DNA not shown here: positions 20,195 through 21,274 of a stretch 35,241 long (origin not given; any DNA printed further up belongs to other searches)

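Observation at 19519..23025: Orphan four-gene cluster: SAM methyltransferase - DUF2064 (CofC-like) - SDR epimerase - MftF-like GT2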

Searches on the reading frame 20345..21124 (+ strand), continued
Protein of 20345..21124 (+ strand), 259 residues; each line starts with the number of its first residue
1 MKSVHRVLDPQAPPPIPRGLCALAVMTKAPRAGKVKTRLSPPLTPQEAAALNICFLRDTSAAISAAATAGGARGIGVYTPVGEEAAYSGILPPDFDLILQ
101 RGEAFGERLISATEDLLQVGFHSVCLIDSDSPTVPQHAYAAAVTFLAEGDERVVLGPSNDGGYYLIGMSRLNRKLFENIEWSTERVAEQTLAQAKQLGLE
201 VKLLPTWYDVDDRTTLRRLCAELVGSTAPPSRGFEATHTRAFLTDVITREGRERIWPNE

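Call 45: search_solved_structures(query=A1, max_evalue=10, show_alignments=5)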
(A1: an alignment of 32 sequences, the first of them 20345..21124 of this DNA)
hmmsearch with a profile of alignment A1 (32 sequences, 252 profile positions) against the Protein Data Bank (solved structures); distinct sequences matched with E-value up to 10: 12.
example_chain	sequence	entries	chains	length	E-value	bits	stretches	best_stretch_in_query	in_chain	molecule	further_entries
3cgx_A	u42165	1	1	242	1.6e-44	155.1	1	12-216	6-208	Putative nucleotide-diphospho-sugar transferase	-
6bwg_A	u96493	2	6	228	3.4e-07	32.8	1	13-144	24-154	2-phospho-L-lactate guanylyltransferase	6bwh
7p97_AAA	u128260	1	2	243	9.9e-06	28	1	4-214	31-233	3-phospho-D-glycerate guanylyltransferase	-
6xeh_A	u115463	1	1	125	0.18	14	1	43-120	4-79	DE NOVO DESIGNED OR386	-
3rh9_A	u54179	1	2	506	0.29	13.4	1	14-86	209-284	Succinate-semialdehyde dehydrogenase (NAD(P)(+))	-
1vh1_A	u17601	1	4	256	0.32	13.2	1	57-139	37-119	3-deoxy-manno-octulosonate cytidylyltransferase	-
4xwi_A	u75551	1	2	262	0.55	12.5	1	62-143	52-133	3-deoxy-manno-octulosonate cytidylyltransferase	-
3k8d_A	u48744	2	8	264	0.76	12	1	57-139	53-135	3-deoxy-manno-octulosonate cytidylyltransferase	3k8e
8zno_F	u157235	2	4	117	1.1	11.4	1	171-235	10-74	Cytochrome b-c1 complex subunit 7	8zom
1vh3_A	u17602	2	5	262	1.2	11.4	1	59-138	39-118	3-deoxy-manno-octulosonate cytidylyltransferase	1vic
3duv_A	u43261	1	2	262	1.2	11.4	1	59-138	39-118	3-deoxy-manno-octulosonate cytidylyltransferase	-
8ees_A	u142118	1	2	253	1.5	11.1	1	57-140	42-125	3-deoxy-manno-octulosonate cytidylyltransferase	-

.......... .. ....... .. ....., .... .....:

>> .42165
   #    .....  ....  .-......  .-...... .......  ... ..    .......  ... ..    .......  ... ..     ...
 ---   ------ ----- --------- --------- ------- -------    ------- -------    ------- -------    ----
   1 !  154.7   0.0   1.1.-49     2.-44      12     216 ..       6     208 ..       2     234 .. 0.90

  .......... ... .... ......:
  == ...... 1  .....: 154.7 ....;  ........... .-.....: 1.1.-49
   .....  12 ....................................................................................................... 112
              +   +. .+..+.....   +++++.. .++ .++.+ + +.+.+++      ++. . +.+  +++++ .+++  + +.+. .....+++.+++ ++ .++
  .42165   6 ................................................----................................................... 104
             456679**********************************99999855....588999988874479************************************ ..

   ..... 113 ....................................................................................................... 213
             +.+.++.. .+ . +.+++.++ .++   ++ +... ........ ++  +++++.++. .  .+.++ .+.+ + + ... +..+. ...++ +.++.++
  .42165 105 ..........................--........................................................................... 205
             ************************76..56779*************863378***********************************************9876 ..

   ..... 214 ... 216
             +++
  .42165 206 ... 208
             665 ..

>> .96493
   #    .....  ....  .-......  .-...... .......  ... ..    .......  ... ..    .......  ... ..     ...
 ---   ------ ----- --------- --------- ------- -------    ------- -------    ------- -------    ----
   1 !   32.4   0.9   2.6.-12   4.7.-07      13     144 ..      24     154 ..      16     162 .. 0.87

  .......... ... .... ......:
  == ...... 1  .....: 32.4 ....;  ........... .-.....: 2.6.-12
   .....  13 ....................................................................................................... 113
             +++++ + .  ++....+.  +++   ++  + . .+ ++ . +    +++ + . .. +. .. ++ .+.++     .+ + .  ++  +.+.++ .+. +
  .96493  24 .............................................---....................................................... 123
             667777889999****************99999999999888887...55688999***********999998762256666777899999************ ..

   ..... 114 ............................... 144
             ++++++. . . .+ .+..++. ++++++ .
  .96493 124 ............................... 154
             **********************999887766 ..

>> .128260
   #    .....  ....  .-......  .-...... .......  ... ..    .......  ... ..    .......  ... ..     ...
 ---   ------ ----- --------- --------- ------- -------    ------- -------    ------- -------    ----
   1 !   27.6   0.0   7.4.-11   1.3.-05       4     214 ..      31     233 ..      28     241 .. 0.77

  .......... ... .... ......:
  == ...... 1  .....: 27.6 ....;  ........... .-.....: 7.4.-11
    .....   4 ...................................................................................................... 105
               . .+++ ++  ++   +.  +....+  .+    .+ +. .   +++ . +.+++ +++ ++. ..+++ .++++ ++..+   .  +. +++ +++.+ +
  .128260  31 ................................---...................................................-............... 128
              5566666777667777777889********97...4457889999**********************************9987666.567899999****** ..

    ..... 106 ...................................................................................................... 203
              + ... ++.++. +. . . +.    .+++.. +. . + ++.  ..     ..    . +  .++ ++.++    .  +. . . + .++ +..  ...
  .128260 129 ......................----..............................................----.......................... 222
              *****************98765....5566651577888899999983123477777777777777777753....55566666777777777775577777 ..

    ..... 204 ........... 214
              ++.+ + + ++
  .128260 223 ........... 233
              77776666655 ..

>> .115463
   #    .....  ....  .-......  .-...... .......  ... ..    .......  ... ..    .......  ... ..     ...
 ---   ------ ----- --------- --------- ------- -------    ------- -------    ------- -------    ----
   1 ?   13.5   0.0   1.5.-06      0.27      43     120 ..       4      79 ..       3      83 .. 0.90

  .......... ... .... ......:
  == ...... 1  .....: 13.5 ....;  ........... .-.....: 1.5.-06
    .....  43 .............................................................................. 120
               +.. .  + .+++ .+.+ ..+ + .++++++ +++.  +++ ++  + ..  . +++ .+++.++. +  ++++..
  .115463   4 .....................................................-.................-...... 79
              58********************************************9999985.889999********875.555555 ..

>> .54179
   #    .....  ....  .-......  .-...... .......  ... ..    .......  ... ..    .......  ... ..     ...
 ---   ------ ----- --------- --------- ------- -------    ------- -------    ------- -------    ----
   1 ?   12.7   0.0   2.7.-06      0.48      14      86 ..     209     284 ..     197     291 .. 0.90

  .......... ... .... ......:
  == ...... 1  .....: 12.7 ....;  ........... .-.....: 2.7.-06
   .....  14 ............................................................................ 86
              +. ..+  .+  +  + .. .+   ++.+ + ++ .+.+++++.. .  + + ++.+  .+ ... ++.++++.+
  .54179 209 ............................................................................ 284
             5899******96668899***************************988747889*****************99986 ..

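Call 48: search_protein_families(library=pfam, proteins=[L012:4646-6259:+, L012:6240-7940:+, L019:4325-6118:+, L001:13340-15100:+, L019:6361-7929:+, L012:8828-10246:+, L018:6117-7148:+, L014:12702-13859:+], max_evalue=0.01)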
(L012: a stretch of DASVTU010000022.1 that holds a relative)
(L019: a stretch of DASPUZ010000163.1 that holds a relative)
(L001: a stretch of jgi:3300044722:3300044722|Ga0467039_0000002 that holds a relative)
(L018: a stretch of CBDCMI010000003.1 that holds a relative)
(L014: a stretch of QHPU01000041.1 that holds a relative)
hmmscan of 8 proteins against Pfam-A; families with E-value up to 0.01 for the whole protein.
L012:4646-6259:+ (537 aa): 38 families (the best 25 are shown)
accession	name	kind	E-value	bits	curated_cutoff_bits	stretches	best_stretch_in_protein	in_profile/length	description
PF06745.19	ATPase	-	1.9e-70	237.3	26.6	2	49-274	2-229/231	KaiC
PF13481.12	AAA_25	-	2.7e-16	60.2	27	2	286-411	12-157/195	AAA domain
PF13401.12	AAA_22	-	1.1e-10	42.3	27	2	308-446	6-126/130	AAA domain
PF00154.27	RecA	-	5.2e-09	36.4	27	2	287-358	31-103/262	recA bacterial DNA recombination protein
PF13191.12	AAA_16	-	9.2e-09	36.4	32.6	1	298-406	14-141/167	AAA ATPase domain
PF03796.21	DnaB_C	-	1.7e-08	34.6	27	1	48-169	2-123/255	DnaB-like helicase C terminal domain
PF20720.3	nSTAND3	-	4.8e-08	33.3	27.2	1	66-101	17-52/155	Novel STAND NTPase 3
PF05625.17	PAXNEB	-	1.1e-07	31.7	28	1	47-109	18-81/366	PAXNEB protein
PF24883.2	NPHP3_N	-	2.2e-07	31.6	24.8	0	66-113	22-69/164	Nephrocystin 3, N-terminal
PF01695.23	IstB_IS21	-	2.8e-07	30.7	24.1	1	71-109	97-135/238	IstB-like ATP binding protein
PF09848.15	SLFN-g3_helicase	-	8.3e-07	29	24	1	67-103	2-40/354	Schlafen group 3, DNA/RNA helicase domain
PF05729.18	NACHT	-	9.7e-07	29.2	26.7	0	311-343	4-38/167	NACHT domain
PF07088.17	GvpD_P-loop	-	1.2e-06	29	24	1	69-246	13-187/189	GvpD gas vesicle protein, P-loop domain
PF13555.12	AAA_29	-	5.3e-06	26.5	27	1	306-323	22-38/61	P-loop containing region of AAA domain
PF00004.35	AAA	-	1.2e-05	26.2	21.2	0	311-430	2-92/131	ATPase family associated with various cellular activities (AAA)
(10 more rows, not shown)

L012:6240-7940:+ (566 aa): 5 families
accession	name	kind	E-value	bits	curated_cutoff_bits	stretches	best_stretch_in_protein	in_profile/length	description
PF02518.31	HATPase_c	-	4.7e-34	117.6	26.4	1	292-404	1-110/111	Histidine kinase-, DNA gyrase B-, and HSP90-like ATPase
PF00072.30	Response_reg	-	1.1e-25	90.4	30.2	1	441-554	1-110/111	Response regulator receiver domain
PF00512.31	HisKA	-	2.6e-16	59.8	26.9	1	181-243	2-63/66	His Kinase A (phospho-acceptor) domain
PF13581.12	HATPase_c_2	-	0.0029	18.1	27.4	1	298-380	33-112/127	Histidine kinase-like ATPase domain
PF13589.12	HATPase_c_3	-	0.0069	16.9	25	0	298-371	4-80/137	Histidine kinase-, DNA gyrase B-, and HSP90-like ATPase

L019:4325-6118:+ (597 aa): 0 families

L001:13340-15100:+ (586 aa): 0 families

L019:6361-7929:+ (522 aa): 2 families
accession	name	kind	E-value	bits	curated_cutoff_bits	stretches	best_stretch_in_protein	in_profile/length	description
PF00174.25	Oxidored_molyb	-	1.1e-47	162.3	24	1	255-398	9-169/169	Oxidoreductase molybdopterin binding domain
PF03404.22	Mo-co_dimer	-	7.9e-08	32.9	22.7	1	429-519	30-135/138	Mo-co oxidoreductase dimerisation domain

L012:8828-10246:+ (472 aa): 1 family
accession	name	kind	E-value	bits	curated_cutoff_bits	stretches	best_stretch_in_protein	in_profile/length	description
PF09594.16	GT87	-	1e-08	35.7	25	1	151-377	2-237/237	Glycosyltransferase family 87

L018:6117-7148:+ (343 aa): 6 families
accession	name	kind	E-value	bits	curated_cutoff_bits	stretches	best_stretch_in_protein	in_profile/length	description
PF08240.17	ADH_N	-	2.3e-27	95.7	23.5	1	26-134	3-101/104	Alcohol dehydrogenase GroES-like domain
PF00107.32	ADH_zinc_N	-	2.4e-25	89.4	31.8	1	174-301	1-126/129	Zinc-binding dehydrogenase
PF16912.11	Glu_dehyd_C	-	1.3e-07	31.7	34.9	1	157-327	24-200/211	Glucose dehydrogenase C-terminus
PF13602.12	ADH_zinc_N_2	-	0.0023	19.3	27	1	231-338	22-134/134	Zinc-binding dehydrogenase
PF01262.27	AlaDh_PNT_C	-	0.0076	16.1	23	0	166-213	30-76/214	Alanine dehydrogenase/PNT, C-terminal domain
PF12831.13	FAD_oxidored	-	0.0088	15.8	27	0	166-198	1-32/416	FAD dependent oxidoreductase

L014:12702-13859:+ (385 aa): 1 family
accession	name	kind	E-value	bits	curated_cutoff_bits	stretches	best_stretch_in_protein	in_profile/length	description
PF04107.18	GCS2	-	4.3e-64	217.1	21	1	14-292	1-290/291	Glutamate-cysteine ligase family 2(GCS2)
